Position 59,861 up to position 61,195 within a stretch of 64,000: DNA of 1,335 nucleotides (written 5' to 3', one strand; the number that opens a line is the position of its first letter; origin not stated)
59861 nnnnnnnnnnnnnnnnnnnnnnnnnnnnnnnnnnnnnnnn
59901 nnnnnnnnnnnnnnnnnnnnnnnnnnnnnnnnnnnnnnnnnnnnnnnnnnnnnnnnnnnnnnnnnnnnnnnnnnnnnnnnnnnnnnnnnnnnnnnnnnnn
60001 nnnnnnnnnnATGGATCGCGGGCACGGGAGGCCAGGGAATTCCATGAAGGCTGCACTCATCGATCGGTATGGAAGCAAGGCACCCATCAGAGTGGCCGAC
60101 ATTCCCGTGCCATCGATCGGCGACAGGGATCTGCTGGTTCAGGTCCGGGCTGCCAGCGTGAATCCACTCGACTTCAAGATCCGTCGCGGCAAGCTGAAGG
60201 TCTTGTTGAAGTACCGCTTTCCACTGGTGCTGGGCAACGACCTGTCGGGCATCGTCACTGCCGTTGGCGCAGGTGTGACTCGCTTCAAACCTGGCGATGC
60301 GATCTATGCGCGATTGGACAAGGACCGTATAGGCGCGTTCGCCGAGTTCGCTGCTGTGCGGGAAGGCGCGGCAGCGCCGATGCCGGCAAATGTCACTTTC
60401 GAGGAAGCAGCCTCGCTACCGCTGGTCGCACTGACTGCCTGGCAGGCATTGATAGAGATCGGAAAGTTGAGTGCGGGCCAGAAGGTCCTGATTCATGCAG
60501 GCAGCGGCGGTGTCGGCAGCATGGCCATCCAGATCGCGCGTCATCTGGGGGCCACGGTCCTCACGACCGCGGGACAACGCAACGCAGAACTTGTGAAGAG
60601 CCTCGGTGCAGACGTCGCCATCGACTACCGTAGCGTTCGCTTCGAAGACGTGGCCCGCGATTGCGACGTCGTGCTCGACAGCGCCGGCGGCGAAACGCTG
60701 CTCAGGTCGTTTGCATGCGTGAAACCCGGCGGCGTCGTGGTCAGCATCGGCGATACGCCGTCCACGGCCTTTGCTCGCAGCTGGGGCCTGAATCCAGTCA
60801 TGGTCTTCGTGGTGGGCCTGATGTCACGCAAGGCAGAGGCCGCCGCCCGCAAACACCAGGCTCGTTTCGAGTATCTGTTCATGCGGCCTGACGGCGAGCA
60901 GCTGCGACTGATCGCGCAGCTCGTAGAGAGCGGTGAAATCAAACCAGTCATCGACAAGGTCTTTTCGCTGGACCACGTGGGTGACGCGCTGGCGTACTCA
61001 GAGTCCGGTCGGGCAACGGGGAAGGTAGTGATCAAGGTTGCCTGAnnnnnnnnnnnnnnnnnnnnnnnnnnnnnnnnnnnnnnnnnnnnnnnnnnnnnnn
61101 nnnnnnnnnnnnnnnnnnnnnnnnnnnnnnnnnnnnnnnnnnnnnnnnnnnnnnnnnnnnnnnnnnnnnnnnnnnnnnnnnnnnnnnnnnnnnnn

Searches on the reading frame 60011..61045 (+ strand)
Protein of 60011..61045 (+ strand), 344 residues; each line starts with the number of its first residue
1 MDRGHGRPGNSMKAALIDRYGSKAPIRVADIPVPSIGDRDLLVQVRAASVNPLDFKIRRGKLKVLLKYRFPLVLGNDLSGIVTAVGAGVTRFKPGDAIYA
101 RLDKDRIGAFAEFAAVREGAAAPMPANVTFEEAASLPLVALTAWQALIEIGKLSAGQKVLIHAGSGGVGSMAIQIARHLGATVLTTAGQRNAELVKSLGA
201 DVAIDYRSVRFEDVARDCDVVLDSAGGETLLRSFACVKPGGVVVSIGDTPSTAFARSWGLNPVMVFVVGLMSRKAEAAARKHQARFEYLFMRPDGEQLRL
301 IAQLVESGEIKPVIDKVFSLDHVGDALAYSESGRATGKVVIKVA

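Call 4: search_protein_families(library=pfam, proteins=[window:60011-61045:+], max_evalue=1)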
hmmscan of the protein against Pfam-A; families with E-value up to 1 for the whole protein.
window:60011-61045:+ (344 aa): 9 families
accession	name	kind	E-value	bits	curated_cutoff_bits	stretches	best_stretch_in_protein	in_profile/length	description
PF13602.12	ADH_zinc_N_2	-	3.9e-30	105.9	27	1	198-341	1-134/134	Zinc-binding dehydrogenase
PF00107.32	ADH_zinc_N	-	1.7e-17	64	31.8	1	167-248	1-90/129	Zinc-binding dehydrogenase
PF08240.17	ADH_N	-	1.2e-15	58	23.5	1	38-125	2-103/104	Alcohol dehydrogenase GroES-like domain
PF01262.27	AlaDh_PNT_C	-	0.0053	16.6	23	1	156-222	28-97/214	Alanine dehydrogenase/PNT, C-terminal domain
PF03853.21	YjeF_N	-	0.0063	16.9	24.9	1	149-186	18-58/169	YjeF-related protein N-terminus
PF00670.27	AdoHcyase_NAD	-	0.058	14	27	1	155-247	22-110/162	S-adenosyl-L-homocysteine hydrolase, NAD binding domain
PF02826.25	2-Hacid_dh_C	-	0.11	12.3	25.1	1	151-221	31-95/178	D-isomer specific 2-hydroxyacid dehydrogenase, NAD binding domain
PF00208.27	ELFV_dehydrog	-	0.15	12.2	23.4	1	152-188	27-63/241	Glutamate/Leucine/Phenylalanine/Valine dehydrogenase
PF16884.10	ADH_N_2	-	0.17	12.2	31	1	27-101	19-91/108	N-terminal domain of oxidoreductase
